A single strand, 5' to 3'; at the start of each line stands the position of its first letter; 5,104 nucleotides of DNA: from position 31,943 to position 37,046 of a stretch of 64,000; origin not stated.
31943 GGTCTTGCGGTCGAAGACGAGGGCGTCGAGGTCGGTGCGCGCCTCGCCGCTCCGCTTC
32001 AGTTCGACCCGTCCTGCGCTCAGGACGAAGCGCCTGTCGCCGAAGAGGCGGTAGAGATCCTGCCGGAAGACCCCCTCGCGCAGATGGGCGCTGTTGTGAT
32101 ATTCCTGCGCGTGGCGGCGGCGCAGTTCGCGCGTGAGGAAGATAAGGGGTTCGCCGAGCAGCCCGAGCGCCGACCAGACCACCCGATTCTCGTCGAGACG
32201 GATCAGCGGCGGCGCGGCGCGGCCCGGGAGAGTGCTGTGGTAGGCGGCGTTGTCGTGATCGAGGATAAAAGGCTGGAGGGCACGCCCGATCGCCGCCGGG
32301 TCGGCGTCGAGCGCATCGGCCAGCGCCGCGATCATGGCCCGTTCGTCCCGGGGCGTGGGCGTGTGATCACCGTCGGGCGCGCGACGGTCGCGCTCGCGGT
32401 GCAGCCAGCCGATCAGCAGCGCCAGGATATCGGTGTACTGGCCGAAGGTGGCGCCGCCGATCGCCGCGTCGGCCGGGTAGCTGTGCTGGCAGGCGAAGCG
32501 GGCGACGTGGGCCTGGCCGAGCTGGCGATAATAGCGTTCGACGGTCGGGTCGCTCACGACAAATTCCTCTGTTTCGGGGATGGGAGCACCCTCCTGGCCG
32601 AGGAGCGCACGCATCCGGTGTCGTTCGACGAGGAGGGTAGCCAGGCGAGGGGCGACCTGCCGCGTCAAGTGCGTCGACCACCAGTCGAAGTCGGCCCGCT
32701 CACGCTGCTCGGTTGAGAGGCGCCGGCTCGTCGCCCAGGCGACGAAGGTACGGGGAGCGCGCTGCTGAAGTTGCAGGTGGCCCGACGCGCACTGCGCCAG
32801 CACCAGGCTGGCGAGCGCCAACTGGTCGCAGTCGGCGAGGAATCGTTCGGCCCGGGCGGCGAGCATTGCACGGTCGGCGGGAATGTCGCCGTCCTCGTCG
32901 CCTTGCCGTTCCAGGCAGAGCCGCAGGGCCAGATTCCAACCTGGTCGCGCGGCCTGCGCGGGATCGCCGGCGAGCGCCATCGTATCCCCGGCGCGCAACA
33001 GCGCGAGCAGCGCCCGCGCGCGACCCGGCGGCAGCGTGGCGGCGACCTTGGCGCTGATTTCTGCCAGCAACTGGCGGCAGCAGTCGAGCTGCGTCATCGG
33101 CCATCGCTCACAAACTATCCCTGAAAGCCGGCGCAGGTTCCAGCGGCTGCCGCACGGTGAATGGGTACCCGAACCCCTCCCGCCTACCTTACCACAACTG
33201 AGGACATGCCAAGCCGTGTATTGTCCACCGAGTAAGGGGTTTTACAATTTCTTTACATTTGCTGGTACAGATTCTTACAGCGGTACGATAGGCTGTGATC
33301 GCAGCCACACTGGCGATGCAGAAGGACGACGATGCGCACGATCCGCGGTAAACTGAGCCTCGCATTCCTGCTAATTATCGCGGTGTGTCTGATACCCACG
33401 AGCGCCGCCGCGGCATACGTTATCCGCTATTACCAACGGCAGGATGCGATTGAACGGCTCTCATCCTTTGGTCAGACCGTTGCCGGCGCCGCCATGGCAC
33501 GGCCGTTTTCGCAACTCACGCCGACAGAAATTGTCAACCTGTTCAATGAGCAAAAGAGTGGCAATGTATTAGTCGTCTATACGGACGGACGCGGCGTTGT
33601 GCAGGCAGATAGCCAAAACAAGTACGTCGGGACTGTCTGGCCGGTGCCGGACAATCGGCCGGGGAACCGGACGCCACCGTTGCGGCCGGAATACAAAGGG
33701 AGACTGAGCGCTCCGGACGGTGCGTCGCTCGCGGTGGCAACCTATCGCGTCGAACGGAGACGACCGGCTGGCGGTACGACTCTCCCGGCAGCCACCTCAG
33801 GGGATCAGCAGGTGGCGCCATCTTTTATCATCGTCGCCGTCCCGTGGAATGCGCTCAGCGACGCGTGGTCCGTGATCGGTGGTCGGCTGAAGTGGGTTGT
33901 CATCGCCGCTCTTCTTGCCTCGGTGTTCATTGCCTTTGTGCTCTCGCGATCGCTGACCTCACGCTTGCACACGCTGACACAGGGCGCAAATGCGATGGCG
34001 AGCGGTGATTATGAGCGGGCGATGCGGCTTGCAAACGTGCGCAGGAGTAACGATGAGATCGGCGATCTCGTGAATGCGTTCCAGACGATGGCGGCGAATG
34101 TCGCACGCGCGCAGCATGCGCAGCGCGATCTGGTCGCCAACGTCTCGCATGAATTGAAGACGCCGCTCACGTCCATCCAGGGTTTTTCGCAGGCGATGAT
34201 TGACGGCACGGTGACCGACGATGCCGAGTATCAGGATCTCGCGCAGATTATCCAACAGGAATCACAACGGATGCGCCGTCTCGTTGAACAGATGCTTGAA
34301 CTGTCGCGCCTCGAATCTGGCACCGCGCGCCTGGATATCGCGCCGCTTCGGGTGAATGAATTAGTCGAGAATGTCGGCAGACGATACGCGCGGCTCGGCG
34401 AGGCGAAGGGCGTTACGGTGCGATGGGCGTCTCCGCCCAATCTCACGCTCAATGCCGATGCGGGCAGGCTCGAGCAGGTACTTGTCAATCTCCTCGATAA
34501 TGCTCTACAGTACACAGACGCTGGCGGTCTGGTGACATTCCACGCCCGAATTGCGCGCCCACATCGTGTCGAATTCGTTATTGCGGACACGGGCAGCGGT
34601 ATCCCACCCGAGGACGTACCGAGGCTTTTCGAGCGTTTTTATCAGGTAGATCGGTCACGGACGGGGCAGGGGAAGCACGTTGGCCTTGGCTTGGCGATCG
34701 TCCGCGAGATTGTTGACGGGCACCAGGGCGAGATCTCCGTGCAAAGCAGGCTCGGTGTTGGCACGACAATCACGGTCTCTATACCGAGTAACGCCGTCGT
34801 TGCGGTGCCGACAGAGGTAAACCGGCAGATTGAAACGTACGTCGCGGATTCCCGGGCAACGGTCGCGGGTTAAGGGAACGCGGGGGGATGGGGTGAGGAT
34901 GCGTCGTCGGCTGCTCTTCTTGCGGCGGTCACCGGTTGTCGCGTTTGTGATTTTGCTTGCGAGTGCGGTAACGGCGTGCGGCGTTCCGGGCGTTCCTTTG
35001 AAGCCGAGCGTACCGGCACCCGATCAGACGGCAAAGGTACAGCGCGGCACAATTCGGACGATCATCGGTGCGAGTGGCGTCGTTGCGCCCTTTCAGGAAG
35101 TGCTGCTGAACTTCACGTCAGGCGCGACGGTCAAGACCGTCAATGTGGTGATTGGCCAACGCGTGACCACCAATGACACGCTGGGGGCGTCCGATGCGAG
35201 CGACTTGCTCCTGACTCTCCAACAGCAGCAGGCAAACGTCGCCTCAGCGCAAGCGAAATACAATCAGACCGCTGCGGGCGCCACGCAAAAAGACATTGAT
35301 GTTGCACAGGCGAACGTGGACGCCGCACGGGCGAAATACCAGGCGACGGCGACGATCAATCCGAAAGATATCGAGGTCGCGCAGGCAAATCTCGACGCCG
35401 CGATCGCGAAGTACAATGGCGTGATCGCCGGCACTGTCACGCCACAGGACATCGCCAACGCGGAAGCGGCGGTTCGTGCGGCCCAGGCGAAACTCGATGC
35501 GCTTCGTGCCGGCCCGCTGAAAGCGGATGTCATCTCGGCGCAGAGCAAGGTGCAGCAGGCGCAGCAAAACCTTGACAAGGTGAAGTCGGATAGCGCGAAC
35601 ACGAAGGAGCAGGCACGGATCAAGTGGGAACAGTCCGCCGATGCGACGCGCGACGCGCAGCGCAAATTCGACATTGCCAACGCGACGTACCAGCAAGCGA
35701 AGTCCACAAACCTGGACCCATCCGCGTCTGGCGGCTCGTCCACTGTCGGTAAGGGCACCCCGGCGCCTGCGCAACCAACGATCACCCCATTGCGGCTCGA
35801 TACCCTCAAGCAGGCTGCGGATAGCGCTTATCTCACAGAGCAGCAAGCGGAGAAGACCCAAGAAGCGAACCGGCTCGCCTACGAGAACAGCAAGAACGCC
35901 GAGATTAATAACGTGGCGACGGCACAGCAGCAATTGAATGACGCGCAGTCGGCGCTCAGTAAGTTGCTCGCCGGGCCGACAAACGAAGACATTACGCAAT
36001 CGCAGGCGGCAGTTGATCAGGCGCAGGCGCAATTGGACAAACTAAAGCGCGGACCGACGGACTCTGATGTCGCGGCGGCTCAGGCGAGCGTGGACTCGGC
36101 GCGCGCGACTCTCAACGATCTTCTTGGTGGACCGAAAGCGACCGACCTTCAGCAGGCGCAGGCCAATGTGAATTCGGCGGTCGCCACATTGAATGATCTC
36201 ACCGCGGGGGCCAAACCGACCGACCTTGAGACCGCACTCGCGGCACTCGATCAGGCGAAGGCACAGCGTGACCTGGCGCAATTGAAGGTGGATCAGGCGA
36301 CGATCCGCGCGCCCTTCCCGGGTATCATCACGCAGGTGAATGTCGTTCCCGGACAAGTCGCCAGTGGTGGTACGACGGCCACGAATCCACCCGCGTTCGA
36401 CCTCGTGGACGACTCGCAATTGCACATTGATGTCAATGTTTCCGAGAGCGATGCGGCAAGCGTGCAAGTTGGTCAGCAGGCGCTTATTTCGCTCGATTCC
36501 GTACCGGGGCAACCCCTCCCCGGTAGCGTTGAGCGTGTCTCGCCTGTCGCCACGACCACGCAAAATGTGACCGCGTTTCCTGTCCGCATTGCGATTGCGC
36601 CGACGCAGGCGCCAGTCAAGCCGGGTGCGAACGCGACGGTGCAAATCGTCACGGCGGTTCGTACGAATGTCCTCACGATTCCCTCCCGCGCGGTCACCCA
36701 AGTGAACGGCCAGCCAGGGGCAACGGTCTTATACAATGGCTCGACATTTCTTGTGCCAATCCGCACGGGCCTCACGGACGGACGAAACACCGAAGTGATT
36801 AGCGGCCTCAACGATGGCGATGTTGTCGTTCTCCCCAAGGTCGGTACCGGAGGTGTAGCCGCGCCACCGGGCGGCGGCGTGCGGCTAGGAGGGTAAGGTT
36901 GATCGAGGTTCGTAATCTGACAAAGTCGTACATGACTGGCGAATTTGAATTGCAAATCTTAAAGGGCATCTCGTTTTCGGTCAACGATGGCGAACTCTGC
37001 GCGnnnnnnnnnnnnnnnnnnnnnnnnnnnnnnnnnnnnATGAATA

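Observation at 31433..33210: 1.78-kb cassette bounded by a 20-nt perfect inverted repeat, carrying one unrecognisable 551-aa ORF with a PD-(D/E)xK-like motif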

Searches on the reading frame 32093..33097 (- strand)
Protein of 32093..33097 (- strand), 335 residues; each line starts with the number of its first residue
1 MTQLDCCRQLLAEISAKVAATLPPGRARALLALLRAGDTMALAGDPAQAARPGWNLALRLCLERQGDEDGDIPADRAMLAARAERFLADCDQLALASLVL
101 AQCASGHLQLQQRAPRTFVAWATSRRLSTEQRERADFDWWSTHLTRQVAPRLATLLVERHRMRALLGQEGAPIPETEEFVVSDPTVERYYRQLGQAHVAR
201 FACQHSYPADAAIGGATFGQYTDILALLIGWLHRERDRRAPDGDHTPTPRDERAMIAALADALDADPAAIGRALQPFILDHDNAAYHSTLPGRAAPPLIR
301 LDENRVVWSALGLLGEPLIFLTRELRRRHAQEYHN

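Call 103: predict_structure(alignment_id=A4)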
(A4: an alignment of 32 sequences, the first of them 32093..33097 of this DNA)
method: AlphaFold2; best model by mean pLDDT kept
length: 335 residues; sequences in the alignment: 32
mean_pLDDT: 86.0   pTM: 0.86
mean pLDDT of the five models: 86.0, 85.2, 84.5, 83.1, 82.7
residues with pLDDT >= 90: 189; 70-90: 103; 50-70: 33; < 50: 10
segments of 3 or more residues with pLDDT < 50: 173-177, 333-335
pLDDT, mean of each block of 10 residues (from residue 1): 91 93 85 85 61 93 74 69 91 93 91 92 85 88 91 91 78 49 83 94 91 92 97 85 77 95 96 96 90 88 91 92 90 50
secondary structure, 60 per line:
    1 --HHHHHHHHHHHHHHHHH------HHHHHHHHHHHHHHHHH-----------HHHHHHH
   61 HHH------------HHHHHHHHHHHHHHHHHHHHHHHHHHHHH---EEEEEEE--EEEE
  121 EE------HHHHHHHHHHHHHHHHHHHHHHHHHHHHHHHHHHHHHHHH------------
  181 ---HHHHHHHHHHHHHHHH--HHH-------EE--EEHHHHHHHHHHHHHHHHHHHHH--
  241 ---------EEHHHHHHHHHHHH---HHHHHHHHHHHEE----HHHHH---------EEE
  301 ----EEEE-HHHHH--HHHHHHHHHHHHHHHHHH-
elements in order: H3-19 H26-42 H54-63 H76-104 E108-114 E117-122 H129-168 H184-199 H218-238 H252-263 H267-277 H284-288 E298-300 E305-308 H310-314 H317-334

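Call 106: fold_search(model_id=the predicted structure, library=pdb)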
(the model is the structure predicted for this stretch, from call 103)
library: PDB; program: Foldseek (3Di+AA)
matches with E <= 10: 55; with E <= 0.001: 0
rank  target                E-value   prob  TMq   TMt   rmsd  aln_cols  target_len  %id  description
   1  6tos_B                9.7e-01  0.07  0.15  0.15  23.4       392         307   10  Crystal structure of the Orexin-1 receptor in complex with GSK1059865 (released 2020-01-15)
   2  4qik_B                1.1e+00  0.23  0.20  0.22  21.0       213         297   14  Crystal structure of the ROQ domain of human Roquin in complex with the TNF23 RNA duplex (released 2014-07-16)
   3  9zjv_B                1.9e+00  0.05  0.13  0.08  21.8       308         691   10  Human sterile alpha motif domain-containing protein 9 (SAMD9), asymmetric dimer "wing" shape (released 2026-02-25)
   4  6tp4_B                1.9e+00  0.04  0.12  0.13  23.2       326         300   10  Crystal structure of the Orexin-1 receptor in complex with ACT-462206 (released 2020-01-01)
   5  3oab_B                2.2e+00  0.07  0.17  0.21  13.9       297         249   13  Mint deletion mutant of heterotetrameric geranyl pyrophosphate synthase in complex with ligands (released 2010-11-03)
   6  4qik_A                2.3e+00  0.11  0.15  0.16  21.6       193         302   15  Crystal structure of the ROQ domain of human Roquin in complex with the TNF23 RNA duplex (released 2014-07-16)
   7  6tq6_B                2.6e+00  0.03  0.10  0.11  21.6       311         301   11  Crystal structure of the Orexin-1 receptor in complex with Compound 14 (released 2020-01-01)
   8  8vc8                  2.8e+00  0.07  0.16  0.23  17.0       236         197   11  Crystal structure of heme-loaded design: HEM_3.C9 (released 2024-03-20)
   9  5zkq_A                2.8e+00  0.02  0.09  0.12  22.1       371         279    9  Crystal structure of the human platelet-activating factor receptor in complex with ABT-491 (released 2018-06-20)
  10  8seu_A                2.9e+00  0.01  0.08  0.06  30.1       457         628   11  Cryo-EM Structure of RyR1 (Local Refinement of TMD) (released 2023-05-24)
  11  7nz2_C1               3.0e+00  0.02  0.10  0.10  21.1       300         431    9  Cryo-EM structure of the MukBEF-MatP-DNA tetrad (released 2021-07-07)
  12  6tot_A                3.6e+00  0.03  0.12  0.13  22.4       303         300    9  Crystal structure of the Orexin-1 receptor in complex with lemborexant (released 2020-01-15)
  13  8pwn                  3.6e+00  0.02  0.12  0.11  23.1       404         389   12  Structure of A2A adenosine receptor A2AR-StaR2-bRIL, solved at wavelength 2.75 A (released 2023-10-25)
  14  3haj_B                3.8e+00  0.05  0.15  0.17  31.8       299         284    9  Crystal structure of human PACSIN2 F-BAR domain (p212121 lattice) (released 2009-06-16)
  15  7yon_R                3.8e+00  0.03  0.13  0.14  21.8       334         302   10  Complex structure of Neuropeptide Y Y2 receptor in complex with PYY(3-36) and Gi (released 2023-03-22)
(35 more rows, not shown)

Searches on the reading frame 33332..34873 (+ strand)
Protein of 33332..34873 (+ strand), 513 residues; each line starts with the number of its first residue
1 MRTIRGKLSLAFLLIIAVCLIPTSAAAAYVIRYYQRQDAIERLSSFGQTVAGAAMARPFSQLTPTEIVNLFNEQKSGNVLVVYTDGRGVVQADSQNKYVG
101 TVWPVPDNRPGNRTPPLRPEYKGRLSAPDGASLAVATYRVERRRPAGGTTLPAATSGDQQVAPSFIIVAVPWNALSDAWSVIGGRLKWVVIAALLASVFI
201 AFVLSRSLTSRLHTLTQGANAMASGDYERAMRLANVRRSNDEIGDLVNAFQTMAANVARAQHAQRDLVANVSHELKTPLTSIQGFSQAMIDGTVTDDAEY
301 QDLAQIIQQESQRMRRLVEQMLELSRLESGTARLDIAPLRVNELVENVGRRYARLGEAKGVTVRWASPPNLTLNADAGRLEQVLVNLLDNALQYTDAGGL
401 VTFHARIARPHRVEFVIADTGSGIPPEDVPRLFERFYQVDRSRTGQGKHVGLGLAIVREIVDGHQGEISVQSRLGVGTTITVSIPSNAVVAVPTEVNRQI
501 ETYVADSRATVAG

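Call 7: search_protein_families(library=pfam, proteins=[window:33332-34873:+], max_evalue=0.1)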
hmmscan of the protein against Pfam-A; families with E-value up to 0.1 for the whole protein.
window:33332-34873:+ (513 aa): 5 families
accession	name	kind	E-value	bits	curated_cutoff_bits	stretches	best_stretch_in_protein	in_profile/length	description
PF02518.31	HATPase_c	-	2.3e-29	102.5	26.4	1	376-486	2-109/111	Histidine kinase-, DNA gyrase B-, and HSP90-like ATPase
PF00512.31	HisKA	-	6.3e-22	77.8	26.9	1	263-330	1-66/66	His Kinase A (phospho-acceptor) domain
PF00672.30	HAMP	-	5.1e-10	40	25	1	203-257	1-51/53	HAMP domain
PF13581.12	HATPase_c_2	-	6.2e-05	23.5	27.4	1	354-482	7-125/127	Histidine kinase-like ATPase domain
PF13589.12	HATPase_c_3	-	0.0029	18.1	25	1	380-454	3-79/137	Histidine kinase-, DNA gyrase B-, and HSP90-like ATPase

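Call 31: find_encoding_contigs(protein=window:33332-34873:+, flank=4000, max_places=10)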
Protein window:33332-34873:+ (513 aa): 4 contigs read that carry it; 2 places shown.
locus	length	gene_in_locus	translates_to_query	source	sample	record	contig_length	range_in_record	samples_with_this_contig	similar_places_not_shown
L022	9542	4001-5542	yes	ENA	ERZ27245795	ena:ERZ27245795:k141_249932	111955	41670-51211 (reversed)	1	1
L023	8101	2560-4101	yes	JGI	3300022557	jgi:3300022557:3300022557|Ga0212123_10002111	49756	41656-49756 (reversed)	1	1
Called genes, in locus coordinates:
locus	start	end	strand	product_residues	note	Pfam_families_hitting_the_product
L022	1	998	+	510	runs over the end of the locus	PF05378:Hydant_A_N, PF01968:Hydantoinase_A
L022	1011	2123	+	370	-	PF06032:S-Me-THD_N, PF20906:S-Me-THD_C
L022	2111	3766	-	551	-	-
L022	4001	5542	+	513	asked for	PF00672:HAMP, PF00512:HisKA, PF02518:HATPase_c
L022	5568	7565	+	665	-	PF25881:HH_YBHG (faint), PF25954:Beta-barrel_RND_2, PF25990:Beta-barrel_YknX, PF26002:Beta-barrel_AprE (weak)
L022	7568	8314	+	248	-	PF00005:ABC_tran, PF13304:AAA_21 (faint)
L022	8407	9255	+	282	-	PF18914:DUF5666 (faint)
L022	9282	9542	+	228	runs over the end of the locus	PF00072:Response_reg, PF00486:Trans_reg_C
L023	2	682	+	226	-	PF20906:S-Me-THD_C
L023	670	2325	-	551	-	-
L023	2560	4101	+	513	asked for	PF00672:HAMP, PF00512:HisKA, PF02518:HATPase_c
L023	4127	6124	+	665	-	PF25881:HH_YBHG (faint), PF25954:Beta-barrel_RND_2, PF25990:Beta-barrel_YknX, PF26002:Beta-barrel_AprE (weak)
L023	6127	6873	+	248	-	PF00005:ABC_tran, PF13304:AAA_21 (faint)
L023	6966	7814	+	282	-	PF18914:DUF5666 (faint)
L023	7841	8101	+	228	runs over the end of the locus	PF00072:Response_reg, PF00486:Trans_reg_C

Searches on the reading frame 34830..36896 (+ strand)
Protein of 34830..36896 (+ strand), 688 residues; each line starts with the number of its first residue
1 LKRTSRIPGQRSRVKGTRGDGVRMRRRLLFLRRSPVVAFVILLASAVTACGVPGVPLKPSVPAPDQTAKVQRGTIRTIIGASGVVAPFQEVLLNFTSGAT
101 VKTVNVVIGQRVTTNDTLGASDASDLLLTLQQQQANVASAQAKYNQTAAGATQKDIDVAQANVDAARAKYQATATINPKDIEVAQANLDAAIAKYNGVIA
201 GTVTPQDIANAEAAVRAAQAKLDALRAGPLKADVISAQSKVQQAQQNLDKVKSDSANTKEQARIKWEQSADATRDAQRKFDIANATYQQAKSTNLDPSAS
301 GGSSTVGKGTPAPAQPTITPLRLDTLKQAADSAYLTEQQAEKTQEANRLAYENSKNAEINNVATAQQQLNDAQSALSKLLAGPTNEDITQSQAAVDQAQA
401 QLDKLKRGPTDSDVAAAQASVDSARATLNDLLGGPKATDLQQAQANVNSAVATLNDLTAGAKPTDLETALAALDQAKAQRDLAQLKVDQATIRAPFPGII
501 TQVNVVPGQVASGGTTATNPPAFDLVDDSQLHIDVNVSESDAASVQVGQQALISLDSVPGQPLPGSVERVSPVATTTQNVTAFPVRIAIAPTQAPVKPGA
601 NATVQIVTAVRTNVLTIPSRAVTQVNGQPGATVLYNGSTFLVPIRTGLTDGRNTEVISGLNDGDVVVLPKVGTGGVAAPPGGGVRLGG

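Call 7: search_protein_families(library=pfam, proteins=[window:34830-36896:+], max_evalue=0.1)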
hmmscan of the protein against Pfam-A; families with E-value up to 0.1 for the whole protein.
window:34830-36896:+ (688 aa): 4 families
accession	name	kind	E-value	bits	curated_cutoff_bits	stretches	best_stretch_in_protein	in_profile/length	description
PF13437.12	HlyD_3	-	3.8e-17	63.4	22.2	1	491-599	1-106/106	HlyD family secretion protein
PF16576.10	HlyD_D23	-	9.3e-14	51.7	30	1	438-600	54-212/214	Barrel-sandwich domain of CusB or HlyD membrane-fusion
PF13533.13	Biotin_lipoyl_2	-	1.2e-05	25.5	29.8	1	491-511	2-22/32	Biotin-lipoyl like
PF19981.4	DUF6417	-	0.064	13.8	28.4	0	310-351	13-58/69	Family of unknown function (DUF6417)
